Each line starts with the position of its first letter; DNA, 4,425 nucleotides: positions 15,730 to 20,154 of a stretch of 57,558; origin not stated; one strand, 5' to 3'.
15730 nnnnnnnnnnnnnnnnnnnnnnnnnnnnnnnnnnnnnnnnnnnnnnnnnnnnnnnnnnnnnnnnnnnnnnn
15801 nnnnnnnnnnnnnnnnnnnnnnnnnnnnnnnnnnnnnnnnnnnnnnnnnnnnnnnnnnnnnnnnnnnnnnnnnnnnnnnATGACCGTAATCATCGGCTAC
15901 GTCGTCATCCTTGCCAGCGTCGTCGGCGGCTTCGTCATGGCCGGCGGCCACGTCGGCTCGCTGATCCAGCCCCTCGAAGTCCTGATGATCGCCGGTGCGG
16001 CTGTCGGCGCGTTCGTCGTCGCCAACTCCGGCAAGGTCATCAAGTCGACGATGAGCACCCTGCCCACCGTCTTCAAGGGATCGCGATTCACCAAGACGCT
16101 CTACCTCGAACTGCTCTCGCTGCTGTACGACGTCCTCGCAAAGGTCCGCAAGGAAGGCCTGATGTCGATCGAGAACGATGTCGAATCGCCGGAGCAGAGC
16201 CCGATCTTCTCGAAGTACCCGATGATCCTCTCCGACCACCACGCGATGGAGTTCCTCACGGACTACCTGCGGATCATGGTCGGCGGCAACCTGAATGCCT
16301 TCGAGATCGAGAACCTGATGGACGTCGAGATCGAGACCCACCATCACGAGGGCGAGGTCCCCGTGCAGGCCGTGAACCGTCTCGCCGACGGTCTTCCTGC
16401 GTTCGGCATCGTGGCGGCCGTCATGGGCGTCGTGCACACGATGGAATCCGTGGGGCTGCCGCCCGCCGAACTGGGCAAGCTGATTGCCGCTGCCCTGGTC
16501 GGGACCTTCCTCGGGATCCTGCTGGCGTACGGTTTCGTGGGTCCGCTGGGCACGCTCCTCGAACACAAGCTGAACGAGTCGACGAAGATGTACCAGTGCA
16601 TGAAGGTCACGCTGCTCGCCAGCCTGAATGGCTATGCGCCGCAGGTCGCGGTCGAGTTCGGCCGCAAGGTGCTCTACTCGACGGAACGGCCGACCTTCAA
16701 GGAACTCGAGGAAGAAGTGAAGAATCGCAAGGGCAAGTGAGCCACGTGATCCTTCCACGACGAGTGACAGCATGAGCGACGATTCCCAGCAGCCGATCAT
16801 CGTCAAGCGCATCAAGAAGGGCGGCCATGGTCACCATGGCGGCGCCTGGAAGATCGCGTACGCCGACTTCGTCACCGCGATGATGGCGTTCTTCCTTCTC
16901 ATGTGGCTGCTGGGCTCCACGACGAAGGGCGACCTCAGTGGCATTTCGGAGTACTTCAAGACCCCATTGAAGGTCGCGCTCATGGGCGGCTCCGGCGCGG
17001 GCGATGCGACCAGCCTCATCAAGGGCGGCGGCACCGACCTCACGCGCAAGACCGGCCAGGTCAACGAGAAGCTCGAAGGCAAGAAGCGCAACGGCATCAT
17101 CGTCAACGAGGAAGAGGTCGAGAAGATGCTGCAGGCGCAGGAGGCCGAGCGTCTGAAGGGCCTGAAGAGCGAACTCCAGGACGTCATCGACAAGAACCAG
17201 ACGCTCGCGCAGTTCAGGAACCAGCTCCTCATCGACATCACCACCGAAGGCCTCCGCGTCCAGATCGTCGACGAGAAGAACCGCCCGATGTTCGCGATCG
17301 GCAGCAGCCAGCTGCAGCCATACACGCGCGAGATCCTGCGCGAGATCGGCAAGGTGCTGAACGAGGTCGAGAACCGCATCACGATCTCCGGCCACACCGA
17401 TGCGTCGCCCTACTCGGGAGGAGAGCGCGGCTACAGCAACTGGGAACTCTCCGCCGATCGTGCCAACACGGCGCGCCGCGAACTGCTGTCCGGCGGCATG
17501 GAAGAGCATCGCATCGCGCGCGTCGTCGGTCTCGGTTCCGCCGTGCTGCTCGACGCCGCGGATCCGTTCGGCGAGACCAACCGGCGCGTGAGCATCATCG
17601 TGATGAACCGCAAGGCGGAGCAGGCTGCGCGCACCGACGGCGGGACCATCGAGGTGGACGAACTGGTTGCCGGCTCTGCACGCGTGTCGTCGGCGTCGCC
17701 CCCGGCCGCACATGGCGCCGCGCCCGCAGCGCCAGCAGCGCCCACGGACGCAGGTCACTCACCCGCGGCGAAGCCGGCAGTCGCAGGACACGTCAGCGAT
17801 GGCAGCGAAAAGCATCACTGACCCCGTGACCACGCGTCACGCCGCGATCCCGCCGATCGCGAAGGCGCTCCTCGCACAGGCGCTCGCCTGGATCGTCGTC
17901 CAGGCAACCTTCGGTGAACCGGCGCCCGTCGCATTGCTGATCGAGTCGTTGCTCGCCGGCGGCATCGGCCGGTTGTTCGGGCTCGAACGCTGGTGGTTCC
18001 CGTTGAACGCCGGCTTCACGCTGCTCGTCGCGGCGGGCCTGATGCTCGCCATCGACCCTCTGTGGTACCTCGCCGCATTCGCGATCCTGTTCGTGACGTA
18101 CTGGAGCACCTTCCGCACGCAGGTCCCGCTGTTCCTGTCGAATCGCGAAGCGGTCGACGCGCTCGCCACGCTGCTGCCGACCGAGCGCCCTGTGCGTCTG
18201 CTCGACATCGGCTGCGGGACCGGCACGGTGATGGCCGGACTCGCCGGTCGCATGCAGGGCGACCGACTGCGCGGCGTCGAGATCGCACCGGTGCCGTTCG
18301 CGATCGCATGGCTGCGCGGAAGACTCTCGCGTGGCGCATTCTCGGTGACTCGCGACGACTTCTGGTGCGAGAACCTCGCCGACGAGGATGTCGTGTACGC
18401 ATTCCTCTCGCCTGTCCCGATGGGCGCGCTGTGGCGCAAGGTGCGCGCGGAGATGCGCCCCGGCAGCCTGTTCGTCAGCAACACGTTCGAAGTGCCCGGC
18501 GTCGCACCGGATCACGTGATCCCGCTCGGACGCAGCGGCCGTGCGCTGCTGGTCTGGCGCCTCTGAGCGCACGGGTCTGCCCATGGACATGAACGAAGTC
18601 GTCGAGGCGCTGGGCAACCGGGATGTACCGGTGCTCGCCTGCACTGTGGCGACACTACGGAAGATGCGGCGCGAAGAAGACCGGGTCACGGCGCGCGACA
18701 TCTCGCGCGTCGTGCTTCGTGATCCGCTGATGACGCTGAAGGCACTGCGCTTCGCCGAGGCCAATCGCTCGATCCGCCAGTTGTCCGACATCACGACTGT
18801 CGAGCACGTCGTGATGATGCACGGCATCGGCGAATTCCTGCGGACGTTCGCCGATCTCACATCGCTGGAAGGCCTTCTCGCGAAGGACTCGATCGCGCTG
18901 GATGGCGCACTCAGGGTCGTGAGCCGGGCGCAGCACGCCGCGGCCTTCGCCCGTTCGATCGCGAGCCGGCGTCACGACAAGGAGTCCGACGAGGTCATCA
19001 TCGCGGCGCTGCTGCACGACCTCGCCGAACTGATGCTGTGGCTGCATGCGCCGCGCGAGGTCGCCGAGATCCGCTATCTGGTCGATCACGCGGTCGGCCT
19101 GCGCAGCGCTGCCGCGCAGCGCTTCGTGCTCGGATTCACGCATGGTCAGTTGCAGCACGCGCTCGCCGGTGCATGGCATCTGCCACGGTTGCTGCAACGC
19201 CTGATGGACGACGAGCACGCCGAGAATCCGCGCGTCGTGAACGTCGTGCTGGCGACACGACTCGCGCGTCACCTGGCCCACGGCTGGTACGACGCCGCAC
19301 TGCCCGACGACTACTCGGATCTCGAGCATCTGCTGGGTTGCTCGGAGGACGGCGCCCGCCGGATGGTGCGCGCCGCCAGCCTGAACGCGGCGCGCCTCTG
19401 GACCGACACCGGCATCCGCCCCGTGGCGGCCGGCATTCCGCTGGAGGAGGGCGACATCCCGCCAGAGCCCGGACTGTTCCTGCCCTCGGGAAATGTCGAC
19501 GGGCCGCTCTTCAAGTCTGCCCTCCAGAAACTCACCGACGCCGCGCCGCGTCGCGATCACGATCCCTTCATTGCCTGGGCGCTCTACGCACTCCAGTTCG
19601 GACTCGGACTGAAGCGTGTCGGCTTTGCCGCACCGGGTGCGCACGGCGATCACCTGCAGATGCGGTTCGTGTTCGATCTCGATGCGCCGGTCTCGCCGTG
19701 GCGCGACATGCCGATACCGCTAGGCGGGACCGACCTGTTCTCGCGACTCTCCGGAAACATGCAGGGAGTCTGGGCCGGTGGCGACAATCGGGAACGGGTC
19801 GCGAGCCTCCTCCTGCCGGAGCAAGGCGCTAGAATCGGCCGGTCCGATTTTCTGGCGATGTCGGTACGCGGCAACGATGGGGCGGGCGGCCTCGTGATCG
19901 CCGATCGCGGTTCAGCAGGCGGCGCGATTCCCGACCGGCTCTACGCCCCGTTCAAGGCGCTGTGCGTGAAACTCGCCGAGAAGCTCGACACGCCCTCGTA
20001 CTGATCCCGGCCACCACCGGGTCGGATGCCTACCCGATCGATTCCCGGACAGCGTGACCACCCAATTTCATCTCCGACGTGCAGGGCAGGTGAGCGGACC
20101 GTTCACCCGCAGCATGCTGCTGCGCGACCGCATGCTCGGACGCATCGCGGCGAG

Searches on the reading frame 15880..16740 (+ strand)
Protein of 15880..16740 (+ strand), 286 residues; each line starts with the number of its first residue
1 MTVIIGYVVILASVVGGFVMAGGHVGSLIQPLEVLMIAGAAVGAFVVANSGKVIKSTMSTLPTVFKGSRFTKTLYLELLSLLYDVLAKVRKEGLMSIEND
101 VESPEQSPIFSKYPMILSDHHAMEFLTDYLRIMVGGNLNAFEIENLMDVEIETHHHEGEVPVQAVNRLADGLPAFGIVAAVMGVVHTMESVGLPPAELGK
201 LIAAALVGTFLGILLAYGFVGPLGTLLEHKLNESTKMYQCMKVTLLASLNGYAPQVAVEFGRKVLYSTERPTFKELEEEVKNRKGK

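Call 9: search_protein_families(library=pfam, proteins=[window:15880-16740:+])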
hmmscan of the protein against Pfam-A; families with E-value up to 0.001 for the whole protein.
window:15880-16740:+ (286 aa): 2 families
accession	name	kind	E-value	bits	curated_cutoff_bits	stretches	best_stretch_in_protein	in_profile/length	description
PF20560.3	MotA_N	-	1.1e-34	119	27.3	1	4-93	1-91/91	Motility protein A N-terminal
PF01618.21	MotA_ExbB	-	6.3e-11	42.6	22.9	1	135-238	19-125/127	MotA/TolQ/ExbB proton channel family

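Call 10: find_encoding_contigs(protein=window:15880-16737:+, flank=3000, max_places=8)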
Protein window:15880-16737:+ (286 aa): 23 contigs read that carry it; 8 places shown.
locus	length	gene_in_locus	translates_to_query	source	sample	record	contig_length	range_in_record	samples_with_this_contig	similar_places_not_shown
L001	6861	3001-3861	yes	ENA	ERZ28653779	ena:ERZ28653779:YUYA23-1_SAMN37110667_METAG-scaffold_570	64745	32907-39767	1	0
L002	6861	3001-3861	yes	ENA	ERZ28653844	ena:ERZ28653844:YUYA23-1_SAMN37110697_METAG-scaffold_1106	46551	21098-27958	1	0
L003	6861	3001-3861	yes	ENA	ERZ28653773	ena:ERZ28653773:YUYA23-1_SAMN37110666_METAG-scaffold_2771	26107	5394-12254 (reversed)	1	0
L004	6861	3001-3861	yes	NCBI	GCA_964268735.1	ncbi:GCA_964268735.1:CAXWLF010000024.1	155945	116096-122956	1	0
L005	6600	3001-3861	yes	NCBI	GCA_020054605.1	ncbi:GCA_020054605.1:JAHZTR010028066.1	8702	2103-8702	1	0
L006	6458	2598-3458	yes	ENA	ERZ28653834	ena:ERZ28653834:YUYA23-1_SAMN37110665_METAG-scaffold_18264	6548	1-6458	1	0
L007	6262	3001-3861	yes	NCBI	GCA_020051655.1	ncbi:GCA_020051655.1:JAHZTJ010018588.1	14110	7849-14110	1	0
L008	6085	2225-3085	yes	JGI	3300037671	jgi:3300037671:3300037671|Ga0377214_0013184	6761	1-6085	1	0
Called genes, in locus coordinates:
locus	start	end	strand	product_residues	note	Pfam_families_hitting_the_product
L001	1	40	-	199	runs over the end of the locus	PF12804:NTP_transf_3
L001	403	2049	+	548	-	PF07690:MFS_1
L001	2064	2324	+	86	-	PF00378:ECH_1, PF16113:ECH_2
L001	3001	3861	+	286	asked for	PF20560:MotA_N, PF01618:MotA_ExbB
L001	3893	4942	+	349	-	PF13677:MotB_plug, PF00691:OmpA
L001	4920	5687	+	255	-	-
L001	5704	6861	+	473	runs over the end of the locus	PF08668:HDOD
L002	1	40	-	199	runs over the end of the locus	PF12804:NTP_transf_3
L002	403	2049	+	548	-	PF07690:MFS_1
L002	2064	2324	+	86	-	PF00378:ECH_1, PF16113:ECH_2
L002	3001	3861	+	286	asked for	PF20560:MotA_N, PF01618:MotA_ExbB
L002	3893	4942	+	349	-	PF13677:MotB_plug, PF00691:OmpA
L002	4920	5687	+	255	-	-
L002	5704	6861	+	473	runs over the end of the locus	PF08668:HDOD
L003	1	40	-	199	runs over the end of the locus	PF12804:NTP_transf_3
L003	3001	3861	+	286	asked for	PF20560:MotA_N, PF01618:MotA_ExbB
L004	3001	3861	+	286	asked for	PF20560:MotA_N, PF01618:MotA_ExbB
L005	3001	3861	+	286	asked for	PF20560:MotA_N, PF01618:MotA_ExbB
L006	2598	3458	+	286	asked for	PF20560:MotA_N, PF01618:MotA_ExbB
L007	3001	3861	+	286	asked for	PF20560:MotA_N, PF01618:MotA_ExbB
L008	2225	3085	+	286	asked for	PF20560:MotA_N, PF01618:MotA_ExbB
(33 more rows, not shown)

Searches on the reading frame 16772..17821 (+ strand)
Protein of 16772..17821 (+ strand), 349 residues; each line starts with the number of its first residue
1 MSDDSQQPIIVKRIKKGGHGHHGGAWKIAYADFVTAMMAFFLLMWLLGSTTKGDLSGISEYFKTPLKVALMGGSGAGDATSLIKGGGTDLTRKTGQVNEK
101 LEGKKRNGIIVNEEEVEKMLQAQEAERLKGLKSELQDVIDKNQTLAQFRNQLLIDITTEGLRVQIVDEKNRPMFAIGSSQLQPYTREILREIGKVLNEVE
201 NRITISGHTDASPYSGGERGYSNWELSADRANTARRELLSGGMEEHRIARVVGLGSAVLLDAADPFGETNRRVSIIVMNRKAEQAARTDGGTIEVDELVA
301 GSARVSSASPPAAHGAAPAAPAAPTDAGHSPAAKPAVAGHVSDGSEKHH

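Call 9: search_protein_families(library=pfam, proteins=[window:16772-17821:+])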
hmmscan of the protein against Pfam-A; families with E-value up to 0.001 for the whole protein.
window:16772-17821:+ (349 aa): 2 families
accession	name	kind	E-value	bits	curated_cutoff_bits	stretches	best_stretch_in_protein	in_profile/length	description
PF13677.11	MotB_plug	-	1.8e-19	69.5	24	1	13-66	3-58/58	Membrane MotB of proton-channel complex MotA/MotB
PF00691.25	OmpA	-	1.1e-15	58.1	27.2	1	173-262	1-87/98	OmpA family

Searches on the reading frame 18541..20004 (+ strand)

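Call 9: search_protein_families(library=pfam, proteins=[window:18541-20004:+])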
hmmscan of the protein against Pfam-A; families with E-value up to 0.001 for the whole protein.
window:18541-20004:+ (487 aa): 1 family
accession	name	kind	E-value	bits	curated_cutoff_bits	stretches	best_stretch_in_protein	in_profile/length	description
PF08668.18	HDOD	-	1e-21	77.7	22.9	1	30-226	2-194/196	HDOD domain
